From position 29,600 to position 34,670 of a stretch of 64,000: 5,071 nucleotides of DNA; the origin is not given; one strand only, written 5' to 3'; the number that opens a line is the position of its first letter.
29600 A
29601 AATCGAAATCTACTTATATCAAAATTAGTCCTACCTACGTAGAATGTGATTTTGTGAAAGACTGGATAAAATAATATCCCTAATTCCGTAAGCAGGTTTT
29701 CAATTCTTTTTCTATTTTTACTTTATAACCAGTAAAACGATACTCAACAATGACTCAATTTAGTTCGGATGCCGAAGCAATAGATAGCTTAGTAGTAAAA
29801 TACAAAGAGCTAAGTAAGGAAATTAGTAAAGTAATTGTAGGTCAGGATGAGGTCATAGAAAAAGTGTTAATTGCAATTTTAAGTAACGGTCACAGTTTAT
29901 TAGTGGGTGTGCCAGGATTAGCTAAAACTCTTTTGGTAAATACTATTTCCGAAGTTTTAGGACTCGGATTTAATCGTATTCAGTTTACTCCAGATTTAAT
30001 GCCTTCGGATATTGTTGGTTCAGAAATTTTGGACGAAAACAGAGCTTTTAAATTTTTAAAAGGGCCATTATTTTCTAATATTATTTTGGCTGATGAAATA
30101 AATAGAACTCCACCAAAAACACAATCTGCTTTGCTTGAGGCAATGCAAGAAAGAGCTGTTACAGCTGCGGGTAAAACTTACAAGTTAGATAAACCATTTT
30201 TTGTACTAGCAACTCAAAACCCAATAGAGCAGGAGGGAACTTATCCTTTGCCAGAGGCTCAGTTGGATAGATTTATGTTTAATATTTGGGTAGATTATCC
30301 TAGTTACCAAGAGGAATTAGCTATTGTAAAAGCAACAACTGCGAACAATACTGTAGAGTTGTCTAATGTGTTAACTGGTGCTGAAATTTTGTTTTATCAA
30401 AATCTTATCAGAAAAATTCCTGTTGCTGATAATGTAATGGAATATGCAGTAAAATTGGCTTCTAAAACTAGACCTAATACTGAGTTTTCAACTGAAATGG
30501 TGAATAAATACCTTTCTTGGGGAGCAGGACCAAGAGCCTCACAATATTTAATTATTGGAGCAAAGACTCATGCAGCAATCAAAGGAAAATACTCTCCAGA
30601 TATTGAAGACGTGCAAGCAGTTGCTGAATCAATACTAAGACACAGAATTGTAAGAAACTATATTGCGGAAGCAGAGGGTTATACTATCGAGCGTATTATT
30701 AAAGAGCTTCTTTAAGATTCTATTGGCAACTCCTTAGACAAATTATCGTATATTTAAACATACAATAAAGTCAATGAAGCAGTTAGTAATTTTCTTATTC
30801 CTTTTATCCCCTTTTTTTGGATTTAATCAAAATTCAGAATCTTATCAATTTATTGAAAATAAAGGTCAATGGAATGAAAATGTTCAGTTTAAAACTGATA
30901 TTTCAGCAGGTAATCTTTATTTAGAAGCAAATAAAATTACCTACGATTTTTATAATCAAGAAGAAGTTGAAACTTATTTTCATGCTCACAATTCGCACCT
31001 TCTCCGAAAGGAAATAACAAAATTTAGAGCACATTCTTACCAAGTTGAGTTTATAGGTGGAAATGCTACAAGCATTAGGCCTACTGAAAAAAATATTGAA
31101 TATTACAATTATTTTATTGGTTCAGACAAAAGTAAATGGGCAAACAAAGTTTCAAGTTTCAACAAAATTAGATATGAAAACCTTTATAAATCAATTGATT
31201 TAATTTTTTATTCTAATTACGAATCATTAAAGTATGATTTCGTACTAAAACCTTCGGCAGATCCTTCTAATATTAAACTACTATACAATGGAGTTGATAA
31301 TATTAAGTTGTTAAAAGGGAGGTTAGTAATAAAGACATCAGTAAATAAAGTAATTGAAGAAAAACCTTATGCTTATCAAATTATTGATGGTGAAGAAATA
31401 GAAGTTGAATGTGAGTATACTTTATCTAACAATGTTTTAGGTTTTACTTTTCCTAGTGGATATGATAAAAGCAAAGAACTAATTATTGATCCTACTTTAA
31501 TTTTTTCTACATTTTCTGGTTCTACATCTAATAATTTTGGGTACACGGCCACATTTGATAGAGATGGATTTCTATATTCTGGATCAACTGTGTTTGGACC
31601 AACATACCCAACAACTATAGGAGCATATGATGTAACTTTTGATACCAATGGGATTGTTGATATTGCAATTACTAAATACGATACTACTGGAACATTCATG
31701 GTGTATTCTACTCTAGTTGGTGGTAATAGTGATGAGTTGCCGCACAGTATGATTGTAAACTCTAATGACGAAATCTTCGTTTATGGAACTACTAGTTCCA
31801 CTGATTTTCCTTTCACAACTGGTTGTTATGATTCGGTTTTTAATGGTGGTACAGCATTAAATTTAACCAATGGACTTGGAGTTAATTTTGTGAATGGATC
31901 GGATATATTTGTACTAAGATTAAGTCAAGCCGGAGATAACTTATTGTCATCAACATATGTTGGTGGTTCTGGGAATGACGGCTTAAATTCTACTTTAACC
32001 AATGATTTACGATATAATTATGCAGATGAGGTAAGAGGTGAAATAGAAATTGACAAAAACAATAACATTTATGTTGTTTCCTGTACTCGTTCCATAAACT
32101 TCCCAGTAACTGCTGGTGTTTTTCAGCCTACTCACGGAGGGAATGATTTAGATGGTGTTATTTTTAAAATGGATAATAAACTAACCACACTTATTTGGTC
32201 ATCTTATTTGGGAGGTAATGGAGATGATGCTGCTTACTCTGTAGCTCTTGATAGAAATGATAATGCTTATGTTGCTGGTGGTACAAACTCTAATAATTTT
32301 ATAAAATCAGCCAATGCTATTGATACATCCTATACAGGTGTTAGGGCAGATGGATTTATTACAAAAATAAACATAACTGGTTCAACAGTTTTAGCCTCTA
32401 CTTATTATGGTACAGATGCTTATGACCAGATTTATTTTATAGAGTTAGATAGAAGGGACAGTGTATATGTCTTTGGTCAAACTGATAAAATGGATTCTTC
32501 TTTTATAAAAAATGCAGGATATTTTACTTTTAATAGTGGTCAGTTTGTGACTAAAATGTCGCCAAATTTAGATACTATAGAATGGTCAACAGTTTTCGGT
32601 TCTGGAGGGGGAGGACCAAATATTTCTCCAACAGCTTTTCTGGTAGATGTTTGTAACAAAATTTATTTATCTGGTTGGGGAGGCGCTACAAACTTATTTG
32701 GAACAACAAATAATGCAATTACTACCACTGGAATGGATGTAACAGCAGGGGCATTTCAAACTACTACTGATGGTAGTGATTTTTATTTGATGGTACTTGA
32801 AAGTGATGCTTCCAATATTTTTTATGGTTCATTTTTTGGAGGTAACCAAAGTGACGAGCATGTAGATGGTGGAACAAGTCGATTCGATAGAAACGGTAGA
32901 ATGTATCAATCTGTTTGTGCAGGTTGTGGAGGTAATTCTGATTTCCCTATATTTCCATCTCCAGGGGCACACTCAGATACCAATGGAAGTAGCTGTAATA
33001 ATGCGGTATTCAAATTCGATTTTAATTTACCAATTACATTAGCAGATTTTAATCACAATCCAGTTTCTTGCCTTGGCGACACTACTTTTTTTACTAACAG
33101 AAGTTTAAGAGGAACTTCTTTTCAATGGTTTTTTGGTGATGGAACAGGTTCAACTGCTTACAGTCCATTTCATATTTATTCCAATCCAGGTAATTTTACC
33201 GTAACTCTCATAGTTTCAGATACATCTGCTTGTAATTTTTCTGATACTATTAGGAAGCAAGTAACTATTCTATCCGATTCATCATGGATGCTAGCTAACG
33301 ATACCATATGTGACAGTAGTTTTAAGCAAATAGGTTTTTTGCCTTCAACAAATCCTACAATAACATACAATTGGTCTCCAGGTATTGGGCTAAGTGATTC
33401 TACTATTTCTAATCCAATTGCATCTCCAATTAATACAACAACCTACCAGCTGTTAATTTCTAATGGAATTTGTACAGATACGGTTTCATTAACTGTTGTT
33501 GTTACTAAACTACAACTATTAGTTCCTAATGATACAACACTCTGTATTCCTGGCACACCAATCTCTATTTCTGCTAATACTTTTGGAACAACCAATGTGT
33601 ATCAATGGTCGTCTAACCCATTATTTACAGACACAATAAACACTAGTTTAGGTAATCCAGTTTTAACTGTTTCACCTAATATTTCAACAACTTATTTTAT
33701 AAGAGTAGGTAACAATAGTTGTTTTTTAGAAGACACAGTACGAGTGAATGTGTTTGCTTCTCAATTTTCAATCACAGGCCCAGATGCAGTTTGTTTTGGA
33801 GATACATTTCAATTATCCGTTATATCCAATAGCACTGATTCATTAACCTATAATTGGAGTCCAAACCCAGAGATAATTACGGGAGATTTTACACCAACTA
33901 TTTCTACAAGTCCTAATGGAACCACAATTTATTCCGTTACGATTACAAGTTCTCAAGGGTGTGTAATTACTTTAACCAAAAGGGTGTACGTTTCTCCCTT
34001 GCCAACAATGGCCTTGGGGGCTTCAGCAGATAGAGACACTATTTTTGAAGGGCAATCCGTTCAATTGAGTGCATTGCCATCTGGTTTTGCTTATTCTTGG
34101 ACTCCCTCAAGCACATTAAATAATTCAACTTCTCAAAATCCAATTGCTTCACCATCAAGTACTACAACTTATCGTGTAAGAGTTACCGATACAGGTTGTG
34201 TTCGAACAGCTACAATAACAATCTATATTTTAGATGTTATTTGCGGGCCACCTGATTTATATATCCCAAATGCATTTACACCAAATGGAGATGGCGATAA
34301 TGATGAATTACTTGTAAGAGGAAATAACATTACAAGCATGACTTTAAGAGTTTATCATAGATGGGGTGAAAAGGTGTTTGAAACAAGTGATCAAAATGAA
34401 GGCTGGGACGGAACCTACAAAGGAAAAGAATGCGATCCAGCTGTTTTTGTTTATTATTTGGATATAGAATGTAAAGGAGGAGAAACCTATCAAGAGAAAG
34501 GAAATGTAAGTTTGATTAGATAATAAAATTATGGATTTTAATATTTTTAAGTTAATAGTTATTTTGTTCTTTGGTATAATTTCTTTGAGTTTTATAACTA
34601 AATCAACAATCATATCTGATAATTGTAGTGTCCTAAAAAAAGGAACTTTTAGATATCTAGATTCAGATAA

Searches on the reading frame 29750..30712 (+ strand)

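Call 56: search_protein_families(library=pfam, proteins=[window:29750-30712:+], max_evalue=0.01)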
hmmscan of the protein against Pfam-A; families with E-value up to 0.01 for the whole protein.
window:29750-30712:+ (321 aa): 10 families
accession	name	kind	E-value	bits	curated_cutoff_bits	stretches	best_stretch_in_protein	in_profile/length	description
PF07726.17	AAA_3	-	2.6e-62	208.9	27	1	48-177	1-131/131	ATPase family associated with various cellular activities (AAA)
PF07728.20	AAA_5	-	7e-14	52.4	22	1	48-175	1-139/139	AAA domain (dynein-related subfamily)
PF17863.7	AAA_lid_2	-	6.9e-13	48.6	22.7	1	251-319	5-73/74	AAA lid domain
PF20030.5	bpMoxR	-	1e-10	41.5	27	1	19-195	4-180/205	MoxR domain in the MoxR-vWA-beta-propeller ternary systems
PF00004.35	AAA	-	6.7e-06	27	21.2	1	50-181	2-129/131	ATPase family associated with various cellular activities (AAA)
PF00493.29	MCM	-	0.00013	21.6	23.3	1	19-160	30-175/224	MCM P-loop domain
PF00158.32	Sigma54_activat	-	0.00075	19.7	20.2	1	111-158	96-144/168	Sigma-54 interaction domain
PF05496.18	RuvB_N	-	0.0016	18.7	27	0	31-137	11-113/159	Holliday junction DNA helicase RuvB P-loop domain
PF03592.21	Terminase_2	-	0.0077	17.3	26.1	0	264-315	10-59/141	Terminase small subunit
PF01078.27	Mg_chelatase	-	0.0089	15.9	20.3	0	28-70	4-46/207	Magnesium chelatase, subunit ChlI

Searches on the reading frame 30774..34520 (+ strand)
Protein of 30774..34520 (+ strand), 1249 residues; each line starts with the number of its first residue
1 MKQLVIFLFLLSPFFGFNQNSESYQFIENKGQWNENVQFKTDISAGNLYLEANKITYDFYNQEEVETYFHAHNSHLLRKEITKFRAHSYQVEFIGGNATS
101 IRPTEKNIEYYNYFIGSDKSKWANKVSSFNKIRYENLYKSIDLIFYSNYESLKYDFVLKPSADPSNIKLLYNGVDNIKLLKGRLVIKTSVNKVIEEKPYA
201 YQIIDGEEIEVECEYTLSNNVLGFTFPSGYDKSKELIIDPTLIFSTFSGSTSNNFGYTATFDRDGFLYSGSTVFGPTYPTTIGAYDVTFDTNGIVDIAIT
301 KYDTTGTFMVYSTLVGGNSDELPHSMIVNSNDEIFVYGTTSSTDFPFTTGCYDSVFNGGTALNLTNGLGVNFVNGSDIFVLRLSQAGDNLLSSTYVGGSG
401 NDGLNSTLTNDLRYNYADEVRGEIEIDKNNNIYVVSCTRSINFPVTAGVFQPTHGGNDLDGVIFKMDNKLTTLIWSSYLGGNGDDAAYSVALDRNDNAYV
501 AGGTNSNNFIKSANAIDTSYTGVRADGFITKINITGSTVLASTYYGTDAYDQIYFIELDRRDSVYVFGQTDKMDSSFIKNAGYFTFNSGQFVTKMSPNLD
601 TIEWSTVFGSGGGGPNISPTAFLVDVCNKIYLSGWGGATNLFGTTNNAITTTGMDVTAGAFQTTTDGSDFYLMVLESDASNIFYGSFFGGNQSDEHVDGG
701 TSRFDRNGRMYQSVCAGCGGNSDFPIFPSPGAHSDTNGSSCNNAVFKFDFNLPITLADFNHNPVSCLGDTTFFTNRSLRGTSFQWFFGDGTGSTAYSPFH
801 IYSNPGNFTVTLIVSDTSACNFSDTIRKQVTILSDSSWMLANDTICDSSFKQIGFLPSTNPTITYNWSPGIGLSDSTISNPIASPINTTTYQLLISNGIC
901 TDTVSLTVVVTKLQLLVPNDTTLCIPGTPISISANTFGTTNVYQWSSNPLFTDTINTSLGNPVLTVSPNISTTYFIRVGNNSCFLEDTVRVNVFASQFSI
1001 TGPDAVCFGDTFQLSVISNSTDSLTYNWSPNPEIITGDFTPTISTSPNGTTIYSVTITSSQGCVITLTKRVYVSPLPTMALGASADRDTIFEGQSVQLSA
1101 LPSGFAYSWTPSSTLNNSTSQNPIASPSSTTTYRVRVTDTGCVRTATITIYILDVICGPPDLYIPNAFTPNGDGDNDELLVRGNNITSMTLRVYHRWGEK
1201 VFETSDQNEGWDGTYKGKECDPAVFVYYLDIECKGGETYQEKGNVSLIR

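Call 56: search_protein_families(library=pfam, proteins=[window:30774-34520:+], max_evalue=0.01)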
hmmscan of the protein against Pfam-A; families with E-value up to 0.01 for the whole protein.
window:30774-34520:+ (1249 aa): 5 families
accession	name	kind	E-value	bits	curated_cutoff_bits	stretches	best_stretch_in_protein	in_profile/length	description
PF25778.1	DUF7948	-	1.4e-73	248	27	1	26-241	1-214/214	Domain of unknown function (DUF7948)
PF13585.12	CHU_C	-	3.4e-17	62.8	27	1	1164-1245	3-84/86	CHU_C Type IX secretion signal domain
PF18911.6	PKD_4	-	1.4e-11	44.7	27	1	776-827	30-80/85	PKD domain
PF06739.17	SBBP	-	3.4e-08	33.7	20.5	1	474-509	1-37/38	Beta-propeller repeat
PF00801.26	PKD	-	5.6e-07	29.9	23.5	1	767-817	13-68/80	PKD domain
